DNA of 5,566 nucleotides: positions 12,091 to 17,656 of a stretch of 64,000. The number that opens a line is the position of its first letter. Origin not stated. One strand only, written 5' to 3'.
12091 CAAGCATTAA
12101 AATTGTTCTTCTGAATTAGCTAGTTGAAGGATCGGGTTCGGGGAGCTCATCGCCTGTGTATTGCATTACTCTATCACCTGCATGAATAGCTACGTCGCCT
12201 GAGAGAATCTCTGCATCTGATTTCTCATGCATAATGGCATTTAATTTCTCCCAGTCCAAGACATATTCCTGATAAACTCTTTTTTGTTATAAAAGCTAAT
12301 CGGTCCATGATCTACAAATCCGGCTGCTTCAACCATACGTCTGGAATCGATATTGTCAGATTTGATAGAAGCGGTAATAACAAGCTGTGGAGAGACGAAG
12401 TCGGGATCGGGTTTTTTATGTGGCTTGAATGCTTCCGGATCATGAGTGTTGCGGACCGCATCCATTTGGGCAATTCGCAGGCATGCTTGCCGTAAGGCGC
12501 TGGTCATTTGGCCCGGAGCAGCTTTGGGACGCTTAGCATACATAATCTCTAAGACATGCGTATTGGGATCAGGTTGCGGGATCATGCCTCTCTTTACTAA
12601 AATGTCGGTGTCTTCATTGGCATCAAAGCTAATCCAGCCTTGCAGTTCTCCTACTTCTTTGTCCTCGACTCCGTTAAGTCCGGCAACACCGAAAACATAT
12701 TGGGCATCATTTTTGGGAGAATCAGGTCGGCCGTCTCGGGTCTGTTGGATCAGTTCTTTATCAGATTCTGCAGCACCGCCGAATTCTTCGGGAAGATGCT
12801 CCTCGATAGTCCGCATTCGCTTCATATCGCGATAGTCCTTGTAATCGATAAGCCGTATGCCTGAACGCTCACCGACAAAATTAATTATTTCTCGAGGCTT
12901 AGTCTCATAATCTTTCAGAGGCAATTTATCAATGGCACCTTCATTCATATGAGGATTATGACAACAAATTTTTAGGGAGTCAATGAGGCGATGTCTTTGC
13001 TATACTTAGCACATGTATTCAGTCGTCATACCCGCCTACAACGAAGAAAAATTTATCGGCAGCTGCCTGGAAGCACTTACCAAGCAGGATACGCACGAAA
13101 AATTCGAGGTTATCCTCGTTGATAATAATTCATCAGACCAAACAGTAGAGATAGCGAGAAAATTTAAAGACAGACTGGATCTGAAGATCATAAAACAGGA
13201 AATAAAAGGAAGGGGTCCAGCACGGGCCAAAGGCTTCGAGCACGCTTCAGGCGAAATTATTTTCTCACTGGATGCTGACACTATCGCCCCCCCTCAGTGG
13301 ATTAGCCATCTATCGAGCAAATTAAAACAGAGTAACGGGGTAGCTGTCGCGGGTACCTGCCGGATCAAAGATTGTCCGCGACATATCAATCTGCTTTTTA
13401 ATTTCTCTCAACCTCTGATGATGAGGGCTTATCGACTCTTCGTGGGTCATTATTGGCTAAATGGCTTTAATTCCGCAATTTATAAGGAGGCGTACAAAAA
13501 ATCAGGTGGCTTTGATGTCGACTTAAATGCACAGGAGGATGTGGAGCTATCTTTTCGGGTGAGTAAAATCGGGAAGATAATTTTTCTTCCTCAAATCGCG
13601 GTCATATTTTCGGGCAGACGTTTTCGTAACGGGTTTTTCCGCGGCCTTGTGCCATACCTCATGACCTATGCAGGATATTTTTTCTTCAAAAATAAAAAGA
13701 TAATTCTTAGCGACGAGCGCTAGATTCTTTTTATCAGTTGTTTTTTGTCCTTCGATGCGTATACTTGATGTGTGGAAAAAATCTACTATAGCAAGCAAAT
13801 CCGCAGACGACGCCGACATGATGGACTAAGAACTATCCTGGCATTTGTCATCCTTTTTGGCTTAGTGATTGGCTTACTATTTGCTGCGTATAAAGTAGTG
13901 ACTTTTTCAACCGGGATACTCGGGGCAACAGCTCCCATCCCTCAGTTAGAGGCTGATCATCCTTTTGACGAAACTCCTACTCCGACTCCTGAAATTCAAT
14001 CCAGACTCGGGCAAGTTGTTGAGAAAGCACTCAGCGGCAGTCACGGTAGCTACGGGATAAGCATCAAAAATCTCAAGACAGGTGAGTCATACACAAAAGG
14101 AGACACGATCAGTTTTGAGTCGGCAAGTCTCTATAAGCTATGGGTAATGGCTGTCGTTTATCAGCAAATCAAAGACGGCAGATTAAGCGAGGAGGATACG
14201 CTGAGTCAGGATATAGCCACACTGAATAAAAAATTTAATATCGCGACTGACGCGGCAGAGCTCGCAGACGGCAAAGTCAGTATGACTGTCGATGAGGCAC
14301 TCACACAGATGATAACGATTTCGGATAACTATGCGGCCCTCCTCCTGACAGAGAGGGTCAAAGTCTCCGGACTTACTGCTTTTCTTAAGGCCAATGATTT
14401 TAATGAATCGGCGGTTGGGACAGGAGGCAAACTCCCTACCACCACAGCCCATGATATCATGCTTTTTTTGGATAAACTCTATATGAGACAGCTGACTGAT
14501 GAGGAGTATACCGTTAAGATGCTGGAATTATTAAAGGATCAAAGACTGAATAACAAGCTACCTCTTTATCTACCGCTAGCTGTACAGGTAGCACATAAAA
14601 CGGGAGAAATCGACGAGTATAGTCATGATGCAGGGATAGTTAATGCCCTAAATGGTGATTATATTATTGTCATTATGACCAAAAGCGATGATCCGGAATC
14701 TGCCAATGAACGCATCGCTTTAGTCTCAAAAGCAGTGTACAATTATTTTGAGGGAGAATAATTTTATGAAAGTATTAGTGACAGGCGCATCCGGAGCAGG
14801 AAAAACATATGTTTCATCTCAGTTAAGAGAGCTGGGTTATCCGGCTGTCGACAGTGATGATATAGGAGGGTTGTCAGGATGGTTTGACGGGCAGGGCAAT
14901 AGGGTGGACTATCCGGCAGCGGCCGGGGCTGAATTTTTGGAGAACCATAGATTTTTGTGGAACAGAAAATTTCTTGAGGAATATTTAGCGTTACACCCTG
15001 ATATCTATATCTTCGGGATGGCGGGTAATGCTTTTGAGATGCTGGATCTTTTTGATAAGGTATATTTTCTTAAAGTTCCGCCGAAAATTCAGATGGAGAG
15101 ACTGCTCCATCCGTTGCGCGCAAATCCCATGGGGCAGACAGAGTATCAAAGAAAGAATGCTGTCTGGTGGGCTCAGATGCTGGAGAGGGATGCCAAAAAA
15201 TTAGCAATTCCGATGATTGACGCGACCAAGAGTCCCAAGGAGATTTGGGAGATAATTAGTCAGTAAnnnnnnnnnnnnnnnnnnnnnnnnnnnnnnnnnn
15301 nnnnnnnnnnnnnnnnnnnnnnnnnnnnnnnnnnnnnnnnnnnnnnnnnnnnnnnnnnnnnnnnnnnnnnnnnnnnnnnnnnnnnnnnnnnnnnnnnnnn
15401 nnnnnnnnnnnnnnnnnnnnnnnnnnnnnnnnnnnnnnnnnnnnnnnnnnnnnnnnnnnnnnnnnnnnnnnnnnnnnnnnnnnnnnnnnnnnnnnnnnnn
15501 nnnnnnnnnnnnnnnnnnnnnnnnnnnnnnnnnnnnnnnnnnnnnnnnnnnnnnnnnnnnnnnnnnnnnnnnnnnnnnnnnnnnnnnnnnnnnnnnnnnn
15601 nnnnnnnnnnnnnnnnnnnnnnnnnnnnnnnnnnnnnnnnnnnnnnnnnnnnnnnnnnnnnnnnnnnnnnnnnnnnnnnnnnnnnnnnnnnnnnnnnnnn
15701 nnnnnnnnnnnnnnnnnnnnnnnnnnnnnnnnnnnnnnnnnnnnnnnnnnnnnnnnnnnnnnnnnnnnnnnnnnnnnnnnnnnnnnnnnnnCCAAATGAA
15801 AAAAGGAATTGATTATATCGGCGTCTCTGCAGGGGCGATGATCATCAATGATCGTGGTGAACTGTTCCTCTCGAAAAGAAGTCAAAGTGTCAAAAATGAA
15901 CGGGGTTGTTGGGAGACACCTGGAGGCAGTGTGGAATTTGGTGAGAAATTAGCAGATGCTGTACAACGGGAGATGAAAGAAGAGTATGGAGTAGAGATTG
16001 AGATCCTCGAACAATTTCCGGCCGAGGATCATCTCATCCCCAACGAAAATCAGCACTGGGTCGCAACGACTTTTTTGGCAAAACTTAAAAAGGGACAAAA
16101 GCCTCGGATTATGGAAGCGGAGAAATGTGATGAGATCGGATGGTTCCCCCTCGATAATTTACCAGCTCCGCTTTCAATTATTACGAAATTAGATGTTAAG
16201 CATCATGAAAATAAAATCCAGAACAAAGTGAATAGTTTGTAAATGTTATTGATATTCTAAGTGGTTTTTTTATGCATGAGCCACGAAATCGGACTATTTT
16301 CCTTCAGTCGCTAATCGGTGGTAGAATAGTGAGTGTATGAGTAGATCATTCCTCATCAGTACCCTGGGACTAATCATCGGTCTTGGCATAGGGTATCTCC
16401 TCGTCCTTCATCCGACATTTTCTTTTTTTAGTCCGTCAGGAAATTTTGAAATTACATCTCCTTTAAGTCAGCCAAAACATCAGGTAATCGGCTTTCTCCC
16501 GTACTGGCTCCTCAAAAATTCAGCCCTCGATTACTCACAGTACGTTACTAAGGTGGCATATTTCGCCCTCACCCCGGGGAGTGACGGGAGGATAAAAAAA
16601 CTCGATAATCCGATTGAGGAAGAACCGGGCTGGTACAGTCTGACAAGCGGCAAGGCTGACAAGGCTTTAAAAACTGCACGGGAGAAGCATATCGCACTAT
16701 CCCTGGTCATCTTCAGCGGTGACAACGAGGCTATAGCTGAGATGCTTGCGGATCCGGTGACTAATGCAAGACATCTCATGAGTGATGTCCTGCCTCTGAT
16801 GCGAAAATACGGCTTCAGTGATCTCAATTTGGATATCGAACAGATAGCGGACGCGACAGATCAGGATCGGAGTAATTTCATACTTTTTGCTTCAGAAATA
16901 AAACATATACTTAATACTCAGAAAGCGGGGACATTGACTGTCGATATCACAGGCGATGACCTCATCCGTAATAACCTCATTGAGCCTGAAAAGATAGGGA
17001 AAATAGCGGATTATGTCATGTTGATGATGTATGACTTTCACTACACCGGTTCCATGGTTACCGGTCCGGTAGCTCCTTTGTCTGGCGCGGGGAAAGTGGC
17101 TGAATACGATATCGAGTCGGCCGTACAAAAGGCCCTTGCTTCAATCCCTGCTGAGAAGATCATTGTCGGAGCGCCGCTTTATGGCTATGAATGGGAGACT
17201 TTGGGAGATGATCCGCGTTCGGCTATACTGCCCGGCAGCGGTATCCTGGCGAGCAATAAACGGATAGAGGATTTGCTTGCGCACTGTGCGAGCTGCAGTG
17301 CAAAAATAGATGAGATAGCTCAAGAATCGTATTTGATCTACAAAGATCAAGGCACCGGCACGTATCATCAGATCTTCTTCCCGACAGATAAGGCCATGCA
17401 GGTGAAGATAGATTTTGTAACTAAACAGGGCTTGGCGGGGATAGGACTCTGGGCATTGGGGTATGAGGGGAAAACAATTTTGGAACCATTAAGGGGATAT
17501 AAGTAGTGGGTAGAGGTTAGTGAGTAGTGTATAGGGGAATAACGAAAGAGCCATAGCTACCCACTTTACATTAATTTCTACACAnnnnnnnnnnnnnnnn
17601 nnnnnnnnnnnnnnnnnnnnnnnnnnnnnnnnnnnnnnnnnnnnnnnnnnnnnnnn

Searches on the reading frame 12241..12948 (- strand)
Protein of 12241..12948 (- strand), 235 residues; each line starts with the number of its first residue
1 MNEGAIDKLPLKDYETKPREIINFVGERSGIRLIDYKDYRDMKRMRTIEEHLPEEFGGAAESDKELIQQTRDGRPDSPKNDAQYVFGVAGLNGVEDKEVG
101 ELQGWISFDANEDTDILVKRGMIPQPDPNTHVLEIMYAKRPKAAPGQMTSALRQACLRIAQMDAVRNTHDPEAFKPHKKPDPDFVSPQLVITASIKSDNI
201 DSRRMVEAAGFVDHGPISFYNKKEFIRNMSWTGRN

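Call 40: search_protein_families(library=pfam, proteins=[window:12241-12948:-], max_evalue=0.001)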
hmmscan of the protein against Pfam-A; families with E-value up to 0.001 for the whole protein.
window:12241-12948:- (235 aa): 0 families

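Call 51: search_protein_families(library=pfam, proteins=[window:12241-12948:-], max_evalue=0.1)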
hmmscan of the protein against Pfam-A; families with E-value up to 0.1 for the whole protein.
window:12241-12948:- (235 aa): 1 family
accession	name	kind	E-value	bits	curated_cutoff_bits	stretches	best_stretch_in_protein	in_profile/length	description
PF13302.13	Acetyltransf_3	-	0.049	14.8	25.4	1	61-212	19-138/138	Acetyltransferase (GNAT) domain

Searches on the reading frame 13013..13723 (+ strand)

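Call 40: search_protein_families(library=pfam, proteins=[window:13013-13723:+], max_evalue=0.001)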
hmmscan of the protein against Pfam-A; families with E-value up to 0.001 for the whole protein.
window:13013-13723:+ (236 aa): 4 families
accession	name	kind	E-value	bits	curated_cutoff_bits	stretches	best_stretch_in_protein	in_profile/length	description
PF00535.33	Glycos_transf_2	-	3.1e-33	115.5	23.3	1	3-131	1-131/168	Glycosyl transferase family 2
PF13641.12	Glyco_tranf_2_3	-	2.6e-19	70.6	27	1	2-187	3-198/230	Glycosyltransferase like family 2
PF10111.15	Glyco_tranf_2_2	-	8.9e-14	52.1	27.3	1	3-196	1-212/276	Glycosyltransferase like family 2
PF13632.12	Glyco_trans_2_3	-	0.00036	20.8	27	1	82-199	1-122/198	Glycosyl transferase family group 2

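Call 75: search_protein_families(library=ncbifam, proteins=[window:13013-13723:+], max_evalue=0.00001)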
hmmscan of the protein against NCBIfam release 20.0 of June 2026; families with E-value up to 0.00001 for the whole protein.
window:13013-13723:+ (236 aa): 22 families
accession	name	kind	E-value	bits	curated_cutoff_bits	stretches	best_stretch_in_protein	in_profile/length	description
NF041875.1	EPS_EpsD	equivalog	1.6e-30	106.6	370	1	3-198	2-205/325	exopolysaccharide biosynthesis glycosyltransferase EpsD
TIGR04283.1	glyco_like_mftF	equivalog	2.6e-28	99.1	182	1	3-208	2-194/221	TIGR04283 family arsenosugar biosynthesis glycosyltransferase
TIGR03965.1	mycofact_glyco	equivalog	1.6e-21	76.7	280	1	3-198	77-279/467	mycofactocin biosynthesis glycosyltransferase MftF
TIGR03937.1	PgaC_IcaA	equivalog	8.5e-19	67.8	422.3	1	3-187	48-237/407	poly-beta-1,6-N-acetyl-D-glucosamine synthase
NF038302.1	EPS_HpsE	equivalog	4.1e-18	65.4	300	1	3-113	4-119/307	hormogonium polysaccharide biosynthesis glycosyltransferase HpsE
NF007482.0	PRK10073.1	equivalog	3.4e-17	62.4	423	1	2-101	8-107/334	glycosyltransferase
NF041394.1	GtaseAglG_Halo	equivalog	3e-15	56.3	440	1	3-180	4-187/304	glucosyl-dolichyl phosphate glucuronosyltransferase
NF007986.1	PRK10714.1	equivalog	1e-13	51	529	1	3-118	9-127/316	undecaprenyl-phosphate 4-deoxy-4-formamido-L-arabinose transferase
TIGR03469.1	HpnB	hypoth_equivalog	1e-11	44.5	379.25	1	4-109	48-165/386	hopene-associated glycosyltransferase HpnB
NF010496.0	PRK13915.1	equivalog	2.7e-11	43.1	262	1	3-111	34-149/307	glucosyl-3-phosphoglycerate synthase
NF047588.1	GlcsyltransPgfSStrep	equivalog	2.8e-11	43.2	500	1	3-111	4-117/308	glycosyltransferase PgfS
TIGR04242.1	nodulat_NodC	equivalog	5.2e-11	42.1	550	1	3-115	51-167/395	chitooligosaccharide synthase NodC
NF047683.1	TeichurnBiosyTuaG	equivalog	5.8e-11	42.5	400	1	3-92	9-99/252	teichuronic acid biosynthesis protein TuaG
TIGR04182.1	glyco_TIGR04182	equivalog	7.1e-11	42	325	1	3-127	3-120/293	S-layer glycoprotein N-glycosyltransferase AglJ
NF050050.1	ProtGlycPglI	equivalog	3e-10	40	500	1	3-119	5-122/306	GalNAc(5)-diNAcBac-PP-undecaprenol beta-1,3-glucosyltransferase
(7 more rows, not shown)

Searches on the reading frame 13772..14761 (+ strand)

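Call 41: search_protein_families(library=pfam, proteins=[window:13772-14761:+], max_evalue=0.001)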
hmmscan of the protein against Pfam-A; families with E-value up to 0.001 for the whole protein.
window:13772-14761:+ (329 aa): 1 family
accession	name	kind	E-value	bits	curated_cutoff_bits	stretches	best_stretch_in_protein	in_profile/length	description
PF13354.11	Beta-lactamase2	-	1.6e-40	139.2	22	1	95-303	1-214/214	Beta-lactamase enzyme family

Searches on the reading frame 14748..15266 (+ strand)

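Call 41: search_protein_families(library=pfam, proteins=[window:14748-15266:+], max_evalue=0.001)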
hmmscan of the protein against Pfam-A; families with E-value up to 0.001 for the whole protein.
window:14748-15266:+ (172 aa): 2 families
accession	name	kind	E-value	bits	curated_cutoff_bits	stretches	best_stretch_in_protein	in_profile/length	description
PF13238.12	AAA_18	-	3e-06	28.2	29.4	1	9-120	1-109/128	AAA domain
PF01121.26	CoaE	-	0.00019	21.6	27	0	9-39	3-33/180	Dephospho-CoA kinase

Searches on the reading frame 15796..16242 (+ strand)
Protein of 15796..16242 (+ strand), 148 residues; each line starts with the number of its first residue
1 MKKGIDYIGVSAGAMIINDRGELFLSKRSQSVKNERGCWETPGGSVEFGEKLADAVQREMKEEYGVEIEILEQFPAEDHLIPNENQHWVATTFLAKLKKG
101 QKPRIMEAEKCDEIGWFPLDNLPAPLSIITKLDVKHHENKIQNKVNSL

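Call 41: search_protein_families(library=pfam, proteins=[window:15796-16242:+], max_evalue=0.001)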
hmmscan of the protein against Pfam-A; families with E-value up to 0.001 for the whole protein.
window:15796-16242:+ (148 aa): 2 families
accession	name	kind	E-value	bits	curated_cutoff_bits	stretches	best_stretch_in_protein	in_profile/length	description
PF00293.34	NUDIX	-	9.7e-20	71.4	21.1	1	10-124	4-121/134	NUDIX domain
PF14815.12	NUDIX_4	-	5e-07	29.9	35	1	14-122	3-98/113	NUDIX domain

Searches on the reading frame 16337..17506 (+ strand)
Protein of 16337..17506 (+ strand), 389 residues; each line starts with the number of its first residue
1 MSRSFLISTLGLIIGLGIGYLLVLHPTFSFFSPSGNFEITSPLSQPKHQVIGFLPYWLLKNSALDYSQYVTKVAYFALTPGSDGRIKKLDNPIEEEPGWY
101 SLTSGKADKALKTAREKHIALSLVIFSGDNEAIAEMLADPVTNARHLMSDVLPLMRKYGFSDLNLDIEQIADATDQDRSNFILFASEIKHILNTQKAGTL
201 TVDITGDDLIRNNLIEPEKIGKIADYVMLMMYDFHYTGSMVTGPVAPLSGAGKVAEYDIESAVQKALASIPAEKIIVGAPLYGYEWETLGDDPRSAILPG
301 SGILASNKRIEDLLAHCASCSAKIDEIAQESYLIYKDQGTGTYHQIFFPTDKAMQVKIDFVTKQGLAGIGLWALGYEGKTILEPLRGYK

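Call 41: search_protein_families(library=pfam, proteins=[window:16337-17506:+], max_evalue=0.001)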
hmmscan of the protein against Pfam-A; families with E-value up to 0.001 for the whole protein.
window:16337-17506:+ (389 aa): 1 family
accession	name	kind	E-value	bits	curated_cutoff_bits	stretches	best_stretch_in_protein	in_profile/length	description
PF00704.34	Glyco_hydro_18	-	1.6e-31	110.6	29.6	1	76-376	30-316/317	Glycosyl hydrolases family 18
